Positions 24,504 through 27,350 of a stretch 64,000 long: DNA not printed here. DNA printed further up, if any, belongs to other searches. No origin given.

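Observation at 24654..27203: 849-aa lipoprotein with two tandem siderophore-binding domains plus a fasciclin domain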

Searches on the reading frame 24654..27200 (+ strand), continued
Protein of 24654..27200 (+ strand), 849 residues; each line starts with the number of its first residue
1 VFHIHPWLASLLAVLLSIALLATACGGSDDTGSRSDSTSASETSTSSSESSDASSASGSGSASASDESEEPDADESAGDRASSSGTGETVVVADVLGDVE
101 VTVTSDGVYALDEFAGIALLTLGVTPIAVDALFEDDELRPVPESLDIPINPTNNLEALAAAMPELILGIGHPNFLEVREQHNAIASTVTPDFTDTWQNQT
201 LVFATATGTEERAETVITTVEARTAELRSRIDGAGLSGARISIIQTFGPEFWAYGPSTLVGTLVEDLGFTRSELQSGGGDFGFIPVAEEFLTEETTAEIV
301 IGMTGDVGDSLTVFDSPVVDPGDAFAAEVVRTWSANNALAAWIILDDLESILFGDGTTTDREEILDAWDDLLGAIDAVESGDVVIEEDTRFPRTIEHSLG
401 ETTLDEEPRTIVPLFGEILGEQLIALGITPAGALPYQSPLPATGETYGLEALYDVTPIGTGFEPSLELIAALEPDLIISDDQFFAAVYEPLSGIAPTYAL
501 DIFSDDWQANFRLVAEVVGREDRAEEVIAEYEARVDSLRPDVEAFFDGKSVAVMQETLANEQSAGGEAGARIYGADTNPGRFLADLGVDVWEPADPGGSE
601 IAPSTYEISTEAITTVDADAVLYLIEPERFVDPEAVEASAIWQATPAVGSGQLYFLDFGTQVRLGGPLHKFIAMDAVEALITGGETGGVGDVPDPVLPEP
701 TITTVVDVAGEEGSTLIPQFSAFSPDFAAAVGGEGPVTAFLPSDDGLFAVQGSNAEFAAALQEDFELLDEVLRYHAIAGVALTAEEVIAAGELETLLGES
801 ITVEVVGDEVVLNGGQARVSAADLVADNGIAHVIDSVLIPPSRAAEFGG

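Call 54: find_related_loci(query=A1, collection=genome_contigs, flank=10000)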
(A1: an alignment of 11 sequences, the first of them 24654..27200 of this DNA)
Query A1 (849 aa) in genome_contigs; peptide patterns used: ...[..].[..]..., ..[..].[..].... (x = any residue, [..] = any of these).
76 stretches matched a pattern; 14 encode a relative of the query (tblastn E <= 1e-3); 14 distinct loci.
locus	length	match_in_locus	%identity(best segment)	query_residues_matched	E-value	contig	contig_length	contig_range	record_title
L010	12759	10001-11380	71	391-849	0e+0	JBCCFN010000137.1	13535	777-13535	MAG: Actinomycetota bacterium isolate P01_B01_bin.2 k141_1782707_length_13535_cov_11.0000, whole genome shotgun sequence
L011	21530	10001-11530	66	25-849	0e+0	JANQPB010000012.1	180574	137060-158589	MAG: Acidimicrobiales bacterium isolate IP29b_bin.150 k99_3267554, whole genome shotgun sequence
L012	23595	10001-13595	70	21-849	0e+0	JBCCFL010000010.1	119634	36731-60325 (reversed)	MAG: Actinomycetota bacterium isolate P01_B01_bin.18 k141_443261_length_119634_cov_56.1209, whole genome shotgun sequenc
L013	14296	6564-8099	67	23-848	0e+0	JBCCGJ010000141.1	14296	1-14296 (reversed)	MAG: Actinomycetota bacterium isolate P01_B01_bin.40 k141_59969_length_14296_cov_30.5844, whole genome shotgun sequence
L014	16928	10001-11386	65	391-849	5e-179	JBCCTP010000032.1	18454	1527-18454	MAG: Actinomycetota bacterium isolate P01_D01_bin.83 k141_2619859_length_18454_cov_87.0000, whole genome shotgun sequenc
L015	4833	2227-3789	64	23-849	0e+0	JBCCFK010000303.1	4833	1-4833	MAG: Actinomycetota bacterium isolate P01_B01_bin.17 k141_2662687_length_4833_cov_30.9250, whole genome shotgun sequence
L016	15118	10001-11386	64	391-849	6e-178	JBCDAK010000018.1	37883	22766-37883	MAG: Actinomycetota bacterium isolate P01_F01_bin.57 k141_887941_length_37883_cov_45.2951, whole genome shotgun sequence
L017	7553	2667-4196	65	23-849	4e-177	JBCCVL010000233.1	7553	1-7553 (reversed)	MAG: Actinomycetota bacterium isolate P01_E01_bin.37 k141_57352_length_7553_cov_49.9336, whole genome shotgun sequence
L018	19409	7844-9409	63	6-848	2e-173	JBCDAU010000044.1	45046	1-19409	MAG: Actinomycetota bacterium isolate P01_F01_bin.67 k141_666316_length_45046_cov_39.9800, whole genome shotgun sequence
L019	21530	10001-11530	63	11-844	3e-168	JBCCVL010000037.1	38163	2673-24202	MAG: Actinomycetota bacterium isolate P01_E01_bin.37 k141_583988_length_38163_cov_114.1624, whole genome shotgun sequenc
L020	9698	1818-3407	65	10-849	7e-168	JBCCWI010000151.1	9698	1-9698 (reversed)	MAG: Actinomycetota bacterium isolate P01_E01_bin.9 k141_438061_length_9698_cov_22.0000, whole genome shotgun sequence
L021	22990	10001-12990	70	8-847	0e+0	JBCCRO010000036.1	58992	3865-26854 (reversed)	MAG: Actinomycetota bacterium isolate P01_D01_bin.34 k141_1208751_length_58992_cov_23.0100, whole genome shotgun sequenc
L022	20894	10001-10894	32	92-697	1e-27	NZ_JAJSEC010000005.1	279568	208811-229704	Roseivivax sp. GX 12232 5, whole genome shotgun sequence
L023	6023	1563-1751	38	457-519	7e-6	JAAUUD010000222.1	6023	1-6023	MAG: Anaerolineae bacterium isolate SM2_1_5 NODE_3833_length_6023_cov_3.004410, whole genome shotgun sequence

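Call 76: fold_search(model_id=the predicted structure, library=pdb)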
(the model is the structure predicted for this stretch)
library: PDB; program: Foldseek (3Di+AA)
matches with E <= 10: 505; with E <= 0.001: 199
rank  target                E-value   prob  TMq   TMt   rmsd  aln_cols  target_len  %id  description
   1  3tny                  1.3e-18  1.00  0.28  0.79   4.0       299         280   26  Structure of YfiY from Bacillus cereus bound to the siderophore iron (III) schizokinen (released 2012-09-05)
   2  3eix                  3.1e-17  1.00  0.30  0.80   3.7       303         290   20  Crystal structure of selenomethionine labelled Staphylococcus aureus lipoprotein, HtsA (released 2009-05-26)
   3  3mwf                  3.9e-17  1.00  0.28  0.73   4.6       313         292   24  Crystal structure of Staphylococcus aureus SirA complexed with staphyloferrin B (released 2010-09-01)
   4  3eiw                  9.4e-17  1.00  0.30  0.79   3.7       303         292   20  Crystal structure of Staphylococcus aureus lipoprotein, HtsA (released 2009-05-26)
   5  3li2_B                9.4e-17  1.00  0.29  0.77   3.9       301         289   20  Closed Conformation of HtsA Complexed with Staphyloferrin A (released 2010-02-09)
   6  3lhs                  1.2e-16  1.00  0.30  0.80   3.7       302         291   20  Open Conformation of HtsA Complexed with Staphyloferrin A (released 2010-02-09)
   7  3li2_A                1.5e-16  1.00  0.29  0.77   4.0       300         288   20  Closed Conformation of HtsA Complexed with Staphyloferrin A (released 2010-02-09)
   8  6all_B                2.4e-16  1.00  0.28  0.75   4.3       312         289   23  Crystal structure of a predicted ferric/iron (III) hydroxymate siderophore substrate binding protein from Bacillus ant (released 2017-08-16)
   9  5ggy_A                7.5e-16  1.00  0.27  0.79   3.3       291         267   23  X-ray crystal structure of Periplasmic Desferal binding protein FhuD from Vibrio cholerae (released 2017-02-22)
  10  7uq0_B                1.6e-15  1.00  0.28  0.70   4.9       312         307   23  Putative periplasmic iron siderophore binding protein FecB (Rv3044) from Mycobacterium tuberculosis (released 2022-10-05)
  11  3tlk_B                1.7e-15  1.00  0.29  0.76   3.9       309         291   22  Crystal structure of holo FepB (released 2013-01-16)
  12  3r5t                  1.8e-15  1.00  0.28  0.72   4.5       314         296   18  Crystal structure of holo-ViuP (released 2012-02-08)
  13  3mwg_A                1.9e-15  1.00  0.26  0.73   4.3       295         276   25  Crystal structure of Staphylococcus aureus SirA (released 2010-09-01)
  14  3tlk_C                2.2e-15  1.00  0.28  0.72   4.2       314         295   22  Crystal structure of holo FepB (released 2013-01-16)
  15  5ggx_D                2.5e-15  1.00  0.27  0.79   3.8       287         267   23  Crystal Structure of Fe3+ - Desferal bound siderophore binding protein FhuD from Vibrio cholerae (released 2017-02-22)
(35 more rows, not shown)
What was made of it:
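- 25815..26708 (+): C unit: complete class III binding domain of the PBP-FAS1 family. Foldseek TMt 0.79-0.80 to YfiY and HtsA (call 76).
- Closest known: Mycobacterial FecB with IrtAB. Same: FecB is a structural neighbour (call 76).
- All 50 listed structural neighbours of the C-unit model are iron-compound (almost all siderophore) binders (call 76).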
